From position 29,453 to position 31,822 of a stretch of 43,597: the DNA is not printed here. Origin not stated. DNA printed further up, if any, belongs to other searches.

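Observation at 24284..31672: PfaD-type enoyl reductase fused to the N-terminus of a PfaA-like KS-AT-2xACP-KR, preceded by a degenerate NMO-like segment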

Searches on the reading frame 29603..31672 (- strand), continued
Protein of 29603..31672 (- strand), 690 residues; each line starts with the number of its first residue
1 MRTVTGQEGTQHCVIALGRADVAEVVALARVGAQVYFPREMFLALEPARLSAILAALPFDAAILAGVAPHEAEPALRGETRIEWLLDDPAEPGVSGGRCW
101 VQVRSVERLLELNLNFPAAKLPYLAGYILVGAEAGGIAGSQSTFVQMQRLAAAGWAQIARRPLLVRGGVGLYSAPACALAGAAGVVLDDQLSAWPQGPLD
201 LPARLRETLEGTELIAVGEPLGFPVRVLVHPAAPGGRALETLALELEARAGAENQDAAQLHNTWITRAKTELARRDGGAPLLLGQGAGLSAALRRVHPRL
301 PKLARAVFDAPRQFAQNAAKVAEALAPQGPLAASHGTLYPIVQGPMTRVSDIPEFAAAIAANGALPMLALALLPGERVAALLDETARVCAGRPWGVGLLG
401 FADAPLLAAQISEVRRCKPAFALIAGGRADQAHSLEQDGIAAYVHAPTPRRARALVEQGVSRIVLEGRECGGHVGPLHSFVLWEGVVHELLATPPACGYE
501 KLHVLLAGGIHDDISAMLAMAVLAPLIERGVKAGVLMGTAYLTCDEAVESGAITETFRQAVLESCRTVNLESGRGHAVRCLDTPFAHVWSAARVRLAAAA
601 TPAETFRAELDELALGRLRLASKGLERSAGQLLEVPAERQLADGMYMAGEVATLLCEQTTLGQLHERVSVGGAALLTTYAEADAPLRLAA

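Call 11: find_homologous_proteins(query=window:29603-31672:-, max_evalue=0.00001)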
Query seq(690 aa) (690 aa): 329 proteins with E <= 0.00001 among 8000 candidates; the best 120 are listed.
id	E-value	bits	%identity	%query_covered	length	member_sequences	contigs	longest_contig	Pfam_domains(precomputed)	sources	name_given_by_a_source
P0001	1.2e-130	455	46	80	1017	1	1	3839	PF00109.33,PF03060.22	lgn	-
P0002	4.0e-129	450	46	82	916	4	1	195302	PF00109.33,PF03060.22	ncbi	ncbi:MAG: beta-ketoacyl synthase N-terminal-like domain-containing protein [Caldilineaceae bacterium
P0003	1.0e-128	449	44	80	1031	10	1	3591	PF00109.33,PF03060.22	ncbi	ncbi:MAG TPA: beta-ketoacyl synthase N-terminal-like domain-containing protein, partial [Candidatus 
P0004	1.4e-127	445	46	79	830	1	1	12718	PF00109.33,PF03060.22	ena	-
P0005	3.5e-127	444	46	82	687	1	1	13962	PF03060.22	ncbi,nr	ncbi:MAG TPA: nitronate monooxygenase, partial [Nevskiaceae bacterium]|nr:nitronate monooxygenase [N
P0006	1.2e-126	442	43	85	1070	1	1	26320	PF00109.33,PF03060.22,PF00108.30,PF02801.29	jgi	jgi:3-oxoacyl-(acyl-carrier-protein) synthase/NAD(P)H-dependent flavin oxidoreductase YrpB (nitropro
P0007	9.1e-126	439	43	82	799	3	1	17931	PF00109.33,PF03060.22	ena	-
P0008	8.2e-124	433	44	80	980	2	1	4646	PF00109.33,PF03060.22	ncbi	ncbi:MAG TPA: beta-ketoacyl synthase N-terminal-like domain-containing protein, partial [Solimonas s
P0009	3.1e-123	431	46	80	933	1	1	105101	PF00109.33,PF03060.22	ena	-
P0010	1.5e-122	428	46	80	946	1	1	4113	PF00109.33,PF03060.22,PF00108.30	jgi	jgi:NAD(P)H-dependent flavin oxidoreductase YrpB (nitropropane dioxygenase family)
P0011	6.9e-122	426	44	80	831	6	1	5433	PF00109.33,PF03060.22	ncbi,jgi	jgi:NAD(P)H-dependent flavin oxidoreductase YrpB (nitropropane dioxygenase family)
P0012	1.2e-121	425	43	79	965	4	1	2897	PF00109.33,PF03060.22,PF00108.30,PF02801.29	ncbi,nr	ncbi:MAG: nitronate monooxygenase, partial [Blastocatellia bacterium]|nr:nitronate monooxygenase [Bl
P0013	3.8e-121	424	45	85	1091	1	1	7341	PF00109.33,PF03060.22,PF02801.29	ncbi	ncbi:MAG: beta-ketoacyl synthase N-terminal-like domain-containing protein, partial [Burkholderiales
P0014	5.0e-121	423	48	75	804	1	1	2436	PF00109.33,PF03060.22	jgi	jgi:NAD(P)H-dependent flavin oxidoreductase YrpB (nitropropane dioxygenase family)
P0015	5.6e-121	423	43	84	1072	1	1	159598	PF00109.33,PF03060.22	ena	-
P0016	1.6e-120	422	44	83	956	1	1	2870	PF00109.33,PF03060.22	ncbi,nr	ncbi:MAG: nitronate monooxygenase, partial [Gammaproteobacteria bacterium]|nr:nitronate monooxygenas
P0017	1.8e-120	422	44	80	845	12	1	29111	PF00109.33,PF03060.22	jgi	jgi:NAD(P)H-dependent flavin oxidoreductase YrpB (nitropropane dioxygenase family)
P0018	2.7e-120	421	45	81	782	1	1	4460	PF00109.33,PF03060.22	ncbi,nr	ncbi:MAG: nitronate monooxygenase, partial [Actinomycetota bacterium]|nr:nitronate monooxygenase [Ac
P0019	3.5e-120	421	46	72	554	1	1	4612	PF00109.33,PF03060.22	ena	-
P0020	1.8e-119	418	44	85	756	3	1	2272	PF00109.33,PF03060.22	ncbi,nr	ncbi:MAG TPA: beta-ketoacyl synthase N-terminal-like domain-containing protein, partial [Sorangium s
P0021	4.5e-119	417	46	84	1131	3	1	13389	PF00109.33,PF03060.22,PF00108.30,PF02801.29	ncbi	ncbi:MAG: hypothetical protein EPN60_11870, partial [Nevskiaceae bacterium]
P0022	1.8e-118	415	43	80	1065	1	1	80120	PF00109.33,PF03060.22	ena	-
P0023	4.6e-118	414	44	75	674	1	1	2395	PF00109.33,PF03060.22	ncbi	-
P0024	2.2e-116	408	43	82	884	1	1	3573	PF00109.33,PF03060.22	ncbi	-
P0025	2.5e-116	408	44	80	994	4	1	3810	PF00109.33,PF03060.22,PF02801.29,PF16197.12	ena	-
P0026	4.0e-115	404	44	83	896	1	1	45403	PF00109.33,PF03060.22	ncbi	ncbi:MAG: beta-ketoacyl synthase N-terminal-like domain-containing protein [Vicinamibacterales bacte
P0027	4.2e-115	404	40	79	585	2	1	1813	PF03060.22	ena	-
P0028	7.8e-115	403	42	81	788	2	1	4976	PF00109.33,PF03060.22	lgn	-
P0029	1.3e-114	402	46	79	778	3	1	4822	PF00109.33,PF03060.22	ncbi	ncbi:MAG: beta-ketoacyl synthase N-terminal-like domain-containing protein, partial [Algiphilus sp.]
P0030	1.3e-114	402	47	79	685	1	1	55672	PF03060.22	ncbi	-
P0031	1.3e-114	402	44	80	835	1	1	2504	PF00109.33,PF03060.22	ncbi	ncbi:MAG: beta-ketoacyl synthase N-terminal-like domain-containing protein, partial [Phycisphaerae b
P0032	7.4e-114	400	41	84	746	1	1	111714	PF03060.22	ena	-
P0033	8.4e-114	400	42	81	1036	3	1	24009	PF00109.33,PF03060.22,PF02801.29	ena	-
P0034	5.2e-113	397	45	79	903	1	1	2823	PF00109.33,PF03060.22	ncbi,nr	ncbi:MAG TPA: beta-ketoacyl synthase N-terminal-like domain-containing protein, partial [Propylenell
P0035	1.0e-112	396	41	91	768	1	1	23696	PF00109.33,PF03060.22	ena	-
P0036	1.6e-112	395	43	81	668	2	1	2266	PF03060.22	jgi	jgi:NAD(P)H-dependent flavin oxidoreductase YrpB (nitropropane dioxygenase family)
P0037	1.9e-112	395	43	81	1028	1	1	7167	PF00109.33,PF03060.22,PF02801.29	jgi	jgi:3-oxoacyl-(acyl-carrier-protein) synthase/NAD(P)H-dependent flavin oxidoreductase YrpB (nitropro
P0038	2.1e-112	395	44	81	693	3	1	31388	PF03060.22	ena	-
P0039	4.0e-112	394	44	82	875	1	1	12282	PF00109.33,PF03060.22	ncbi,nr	ncbi:MAG: hypothetical protein JKX69_09595, partial [Rhodobacteraceae bacterium]|nr:hypothetical pro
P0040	1.0e-111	393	42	80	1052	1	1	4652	PF00109.33,PF03060.22,PF00108.30,PF02801.29,PF16197.12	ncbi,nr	ncbi:MAG: nitronate monooxygenase, partial [Planctomycetes bacterium]|nr:nitronate monooxygenase [Pl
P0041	1.0e-111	393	41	81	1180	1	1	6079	PF00109.33,PF03060.22,PF02801.29,PF16197.12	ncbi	ncbi:MAG: beta-ketoacyl synthase N-terminal-like domain-containing protein, partial [Planctomycetota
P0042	1.8e-111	392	47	79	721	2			PF03060.22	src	-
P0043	2.3e-111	392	44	77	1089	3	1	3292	PF00109.33,PF03060.22,PF02801.29,PF16197.12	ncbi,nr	ncbi:MAG: nitronate monooxygenase, partial [Candidatus Eremiobacteraeota bacterium]|nr:nitronate mon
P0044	3.9e-111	391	42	93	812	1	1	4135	PF00109.33,PF03060.22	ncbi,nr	ncbi:MAG: nitronate monooxygenase, partial [Chromatiaceae bacterium]|nr:nitronate monooxygenase [Chr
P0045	4.6e-111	391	45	81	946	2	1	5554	PF00109.33,PF03060.22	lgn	-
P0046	5.7e-111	390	41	80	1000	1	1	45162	PF00109.33,PF03060.22,PF00108.30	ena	-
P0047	5.8e-111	390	42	79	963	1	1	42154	PF00109.33,PF03060.22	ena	-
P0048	1.1e-110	389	43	80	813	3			PF00109.33,PF03060.22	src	-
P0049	1.8e-110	389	44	80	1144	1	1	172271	PF00109.33,PF03060.22,PF00108.30,PF02801.29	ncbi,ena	-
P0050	2.3e-110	388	41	81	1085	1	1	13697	PF00109.33,PF03060.22,PF02801.29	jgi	jgi:3-oxoacyl-(acyl-carrier-protein) synthase/NAD(P)H-dependent flavin oxidoreductase YrpB (nitropro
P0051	2.8e-110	388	40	91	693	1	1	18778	PF03060.22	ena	-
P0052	3.0e-110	388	46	80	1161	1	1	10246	PF00109.33,PF03060.22,PF02801.29,PF16197.12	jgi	jgi:3-oxoacyl-(acyl-carrier-protein) synthase/NAD(P)H-dependent flavin oxidoreductase YrpB (nitropro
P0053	7.3e-110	387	39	82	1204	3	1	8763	PF00109.33,PF03060.22,PF02801.29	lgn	-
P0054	1.1e-109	386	44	79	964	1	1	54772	PF00109.33,PF03060.22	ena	-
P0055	1.4e-109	386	43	80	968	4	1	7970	PF00109.33,PF03060.22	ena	-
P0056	1.8e-109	385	44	79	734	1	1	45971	PF03060.22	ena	-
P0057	2.1e-109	385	42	72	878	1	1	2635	PF00109.33,PF03060.22,PF00108.30,PF02801.29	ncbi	ncbi:MAG TPA: beta-ketoacyl synthase N-terminal-like domain-containing protein, partial [Pyrinomonad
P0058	2.4e-109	385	44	76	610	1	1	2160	PF03060.22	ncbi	ncbi:MAG: nitronate monooxygenase, partial [bacterium]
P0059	2.6e-109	385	48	59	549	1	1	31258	PF00109.33,PF03060.22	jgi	jgi:NAD(P)H-dependent flavin oxidoreductase YrpB (nitropropane dioxygenase family)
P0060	3.3e-109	384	39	84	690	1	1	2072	PF03060.22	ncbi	ncbi:MAG: nitronate monooxygenase, partial [bacterium]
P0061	3.4e-109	384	41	79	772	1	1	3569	PF00109.33,PF03060.22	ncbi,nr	ncbi:MAG: nitronate monooxygenase, partial [Desulforhabdus sp.]|nr:nitronate monooxygenase [Desulfor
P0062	7.5e-109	383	41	73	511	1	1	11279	PF03060.22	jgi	jgi:NAD(P)H-dependent flavin oxidoreductase YrpB (nitropropane dioxygenase family)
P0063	7.9e-109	383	43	82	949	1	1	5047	PF00109.33,PF03060.22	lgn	-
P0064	2.7e-108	381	42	77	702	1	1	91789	PF03060.22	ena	-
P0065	4.0e-108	381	42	79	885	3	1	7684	PF00109.33,PF03060.22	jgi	jgi:NAD(P)H-dependent flavin oxidoreductase YrpB (nitropropane dioxygenase family)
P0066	5.3e-108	380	44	76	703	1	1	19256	PF03060.22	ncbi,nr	ncbi:MAG TPA: nitronate monooxygenase, partial [Capillimicrobium sp.]|nr:nitronate monooxygenase [Ca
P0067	2.2e-107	378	40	81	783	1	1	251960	PF00109.33,PF03060.22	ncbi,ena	-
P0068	3.4e-107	378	42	80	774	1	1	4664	PF00109.33,PF03060.22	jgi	jgi:NAD(P)H-dependent flavin oxidoreductase YrpB (nitropropane dioxygenase family)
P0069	4.1e-107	377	44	81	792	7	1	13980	PF00109.33,PF03060.22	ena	-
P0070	5.2e-107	377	44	81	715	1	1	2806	PF03060.22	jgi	jgi:NAD(P)H-dependent flavin oxidoreductase YrpB (nitropropane dioxygenase family)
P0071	6.5e-107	377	39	88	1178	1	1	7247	PF00109.33,PF03060.22,PF02801.29,PF16197.12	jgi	jgi:3-oxoacyl-(acyl-carrier-protein) synthase/NAD(P)H-dependent flavin oxidoreductase YrpB (nitropro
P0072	6.6e-107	377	43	79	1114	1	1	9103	PF00109.33,PF03060.22,PF00108.30,PF02801.29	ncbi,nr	ncbi:MAG: nitronate monooxygenase, partial [Candidatus Competibacteraceae bacterium]|nr:nitronate mo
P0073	6.6e-107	377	39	90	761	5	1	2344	PF00109.33,PF03060.22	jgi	jgi:NAD(P)H-dependent flavin oxidoreductase YrpB (nitropropane dioxygenase family)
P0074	1.3e-106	376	44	76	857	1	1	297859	PF03060.22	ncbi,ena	-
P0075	1.9e-106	375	40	80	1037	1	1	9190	PF00109.33,PF03060.22,PF02801.29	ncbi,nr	ncbi:MAG: nitronate monooxygenase, partial [Nitrospirales bacterium]|nr:nitronate monooxygenase [Nit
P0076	1.9e-106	375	39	84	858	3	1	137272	PF00109.33,PF03060.22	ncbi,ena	-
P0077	2.3e-106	375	48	68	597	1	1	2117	PF03060.22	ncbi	ncbi:MAG: hypothetical protein ACREUE_10920, partial [Panacagrimonas sp.]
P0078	5.8e-106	374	43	78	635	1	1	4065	PF03060.22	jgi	-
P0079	1.3e-105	373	38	84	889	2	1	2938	PF00109.33,PF03060.22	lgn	-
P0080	1.6e-105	372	42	79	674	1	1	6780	PF03060.22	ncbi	ncbi:MAG TPA: nitronate monooxygenase, partial [Gemmataceae bacterium]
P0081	1.7e-105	372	40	81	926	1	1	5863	PF00109.33,PF03060.22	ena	-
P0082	1.8e-105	372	43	79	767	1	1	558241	PF00109.33,PF03060.22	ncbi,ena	-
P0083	3.8e-105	371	39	81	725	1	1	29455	PF03060.22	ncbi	ncbi:MAG TPA: nitronate monooxygenase, partial [Gemmataceae bacterium]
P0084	4.3e-105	371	43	77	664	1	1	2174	PF03060.22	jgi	-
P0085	7.4e-105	370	42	82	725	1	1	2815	PF00109.33,PF03060.22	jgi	jgi:NAD(P)H-dependent flavin oxidoreductase YrpB (nitropropane dioxygenase family)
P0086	7.8e-105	370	43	79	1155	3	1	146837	PF00109.33,PF03060.22,PF02801.29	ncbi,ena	-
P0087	8.8e-105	370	45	79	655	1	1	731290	PF03060.22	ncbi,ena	-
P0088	1.1e-104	369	42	84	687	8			PF03060.22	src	-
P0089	1.6e-104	369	39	84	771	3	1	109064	PF00109.33,PF03060.22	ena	-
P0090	2.1e-104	369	43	81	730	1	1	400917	PF03060.22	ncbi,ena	-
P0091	3.2e-104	368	42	81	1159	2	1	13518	PF00109.33,PF03060.22,PF00108.30,PF02801.29,PF16197.12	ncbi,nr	ncbi:MAG: nitronate monooxygenase, partial [Thermoanaerobaculales bacterium]|nr:nitronate monooxygen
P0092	3.9e-104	368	45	81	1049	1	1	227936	PF00109.33,PF03060.22,PF02801.29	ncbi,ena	-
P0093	4.7e-104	367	44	77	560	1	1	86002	PF03060.22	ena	-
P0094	5.3e-104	367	43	81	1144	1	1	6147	PF00109.33,PF03060.22,PF00108.30,PF02801.29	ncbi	ncbi:MAG: beta-ketoacyl synthase N-terminal-like domain-containing protein, partial [Acidimicrobiale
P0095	6.8e-104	367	40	83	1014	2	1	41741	PF00109.33,PF03060.22,PF02801.29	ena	-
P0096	7.2e-104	367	43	79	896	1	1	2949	PF00109.33,PF03060.22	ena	-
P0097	1.5e-103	366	43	80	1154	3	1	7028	PF00109.33,PF03060.22,PF02801.29,PF16197.12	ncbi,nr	ncbi:MAG: nitronate monooxygenase, partial [Proteobacteria bacterium]|nr:nitronate monooxygenase [Ps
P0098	5.6e-103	364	40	81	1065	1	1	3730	PF00109.33,PF03060.22,PF02801.29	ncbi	ncbi:MAG TPA: beta-ketoacyl synthase N-terminal-like domain-containing protein, partial [Pirellulale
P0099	5.7e-103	364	44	80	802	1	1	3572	PF00109.33,PF03060.22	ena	-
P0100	7.0e-103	364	44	80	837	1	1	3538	PF00109.33,PF03060.22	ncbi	-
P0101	8.1e-103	363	44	79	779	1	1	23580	PF00109.33,PF03060.22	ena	-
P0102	9.0e-103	363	42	80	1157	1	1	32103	PF00109.33,PF03060.22,PF02801.29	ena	-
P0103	1.2e-102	363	44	80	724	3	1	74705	PF00109.33,PF03060.22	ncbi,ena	-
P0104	1.9e-102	362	44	73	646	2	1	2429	PF03060.22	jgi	jgi:NAD(P)H-dependent flavin oxidoreductase YrpB (nitropropane dioxygenase family)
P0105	2.9e-102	361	41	80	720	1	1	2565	PF03060.22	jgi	jgi:NAD(P)H-dependent flavin oxidoreductase YrpB (nitropropane dioxygenase family)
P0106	3.2e-102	361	42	80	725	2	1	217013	PF03060.22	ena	-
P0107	3.6e-102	361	43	80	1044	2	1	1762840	PF00109.33,PF03060.22,PF02801.29,PF16197.12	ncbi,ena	-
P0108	5.2e-102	361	44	80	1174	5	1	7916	PF00109.33,PF03060.22,PF02801.29,PF16197.12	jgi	-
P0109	6.6e-102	360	44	72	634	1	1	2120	PF03060.22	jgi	jgi:NAD(P)H-dependent flavin oxidoreductase YrpB (nitropropane dioxygenase family)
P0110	6.8e-102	360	44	80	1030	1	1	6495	PF00109.33,PF03060.22,PF02801.29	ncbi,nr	ncbi:MAG TPA: beta-ketoacyl synthase N-terminal-like domain-containing protein, partial [Isosphaerac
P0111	1.0e-101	360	42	79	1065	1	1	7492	PF00109.33,PF03060.22,PF02801.29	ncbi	-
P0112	2.1e-101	359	42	72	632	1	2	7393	PF03060.22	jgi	jgi:NAD(P)H-dependent flavin oxidoreductase YrpB (nitropropane dioxygenase family)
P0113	2.4e-101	358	41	81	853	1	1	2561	PF00109.33,PF03060.22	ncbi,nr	ncbi:MAG TPA: beta-ketoacyl synthase N-terminal-like domain-containing protein, partial [Acidimicrob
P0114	2.7e-101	358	46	61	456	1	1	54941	PF03060.22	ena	-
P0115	3.3e-101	358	43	72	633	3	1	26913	PF03060.22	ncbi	-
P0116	3.5e-101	358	43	80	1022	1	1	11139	PF00109.33,PF03060.22,PF02801.29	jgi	jgi:3-oxoacyl-(acyl-carrier-protein) synthase/NAD(P)H-dependent flavin oxidoreductase YrpB (nitropro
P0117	4.6e-101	357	44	80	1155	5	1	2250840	PF00109.33,PF03060.22,PF02801.29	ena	-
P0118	9.0e-101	357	44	80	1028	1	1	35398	PF00109.33,PF03060.22,PF02801.29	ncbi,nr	ncbi:MAG: beta-ketoacyl synthase N-terminal-like domain-containing protein, partial [Isosphaeraceae 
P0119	9.5e-101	356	42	81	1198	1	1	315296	PF00109.33,PF03060.22,PF02801.29,PF16197.12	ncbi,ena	-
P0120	1.0e-100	356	43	80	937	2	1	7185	PF00109.33,PF03060.22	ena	-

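Call 13: search_protein_families(library=ncbifam, proteins=[window:29603-31672:-], max_evalue=0.01)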
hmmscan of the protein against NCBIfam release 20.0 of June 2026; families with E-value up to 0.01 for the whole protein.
window:29603-31672:- (690 aa): 1 family
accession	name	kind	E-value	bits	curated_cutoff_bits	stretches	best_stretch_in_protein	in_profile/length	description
TIGR03151.1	enACPred_II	equivalog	2.7e-17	63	453.1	1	338-627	11-269/307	enoyl-[acyl-carrier-protein] reductase FabK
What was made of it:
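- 29603..30682 (-): Active-looking FabK-type FMN enoyl reductase (residues 331-690). It has GPM 344-346, RECGGH 468-473 (His473), GG 508-509 and GT 538-539. TIGR03151 E 2.7e-17 (call 13).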

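Call 25: find_encoding_contigs(protein=P0107, flank=10000, max_places=2)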
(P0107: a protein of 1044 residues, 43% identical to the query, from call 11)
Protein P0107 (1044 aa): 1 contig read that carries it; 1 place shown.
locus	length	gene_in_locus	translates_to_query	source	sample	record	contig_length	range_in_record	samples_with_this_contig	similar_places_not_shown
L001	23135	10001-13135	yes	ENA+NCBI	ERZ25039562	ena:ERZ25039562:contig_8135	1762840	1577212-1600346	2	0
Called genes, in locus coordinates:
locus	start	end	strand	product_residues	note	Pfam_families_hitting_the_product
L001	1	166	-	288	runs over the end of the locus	PF01048:PNP_UDP_1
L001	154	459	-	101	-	-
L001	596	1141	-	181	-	PF20680:DUF6817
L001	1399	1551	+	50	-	-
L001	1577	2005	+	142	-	-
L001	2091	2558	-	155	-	PF01850:PIN (weak)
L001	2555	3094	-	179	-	-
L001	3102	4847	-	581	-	PF02415:Chlam_PMP (faint)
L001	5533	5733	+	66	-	-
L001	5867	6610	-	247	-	PF00578:AhpC-TSA, PF08534:Redoxin, PF00255:GSHPx (faint), PF00085:Thioredoxin (weak), PF13905:Thioredoxin_8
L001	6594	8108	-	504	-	PF04542:Sigma70_r2 (weak), PF04545:Sigma70_r4, PF08281:Sigma70_r4_2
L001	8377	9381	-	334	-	-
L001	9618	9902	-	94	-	-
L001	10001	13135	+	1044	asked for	PF03060:NMO (weak), PF00109:ketoacyl-synt, PF02801:Ketoacyl-synt_C, PF16197:KAsynt_C_assoc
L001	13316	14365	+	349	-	PF00698:Acyl_transf_1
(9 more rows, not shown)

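Call 26: find_encoding_contigs(protein=P0002, flank=10000, max_places=2)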
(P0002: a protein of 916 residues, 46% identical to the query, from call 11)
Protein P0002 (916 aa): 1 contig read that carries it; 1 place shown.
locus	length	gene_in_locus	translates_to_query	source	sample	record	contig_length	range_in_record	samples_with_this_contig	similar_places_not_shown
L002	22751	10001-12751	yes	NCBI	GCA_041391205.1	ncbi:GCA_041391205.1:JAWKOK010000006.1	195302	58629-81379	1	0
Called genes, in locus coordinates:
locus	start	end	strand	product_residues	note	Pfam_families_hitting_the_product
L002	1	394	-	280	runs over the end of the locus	PF13469:Sulfotransfer_3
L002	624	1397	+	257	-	-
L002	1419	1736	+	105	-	PF00285:Citrate_synt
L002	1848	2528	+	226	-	PF01209:Ubie_methyltran, PF13489:Methyltransf_23, PF13847:Methyltransf_31, PF08241:Methyltransf_11, PF08242:Methyltransf_12, PF13649:Methyltransf_25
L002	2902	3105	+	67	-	-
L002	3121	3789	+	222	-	-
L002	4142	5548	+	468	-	-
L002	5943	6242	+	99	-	-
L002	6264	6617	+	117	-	PF04794:YdjC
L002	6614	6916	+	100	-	PF04794:YdjC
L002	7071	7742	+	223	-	PF25342:GT_PLOD (weak)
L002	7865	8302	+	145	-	PF24793:GINT1_N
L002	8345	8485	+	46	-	-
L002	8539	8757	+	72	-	-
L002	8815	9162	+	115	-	PF13579:Glyco_trans_4_4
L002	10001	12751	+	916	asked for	PF03060:NMO, PF00109:ketoacyl-synt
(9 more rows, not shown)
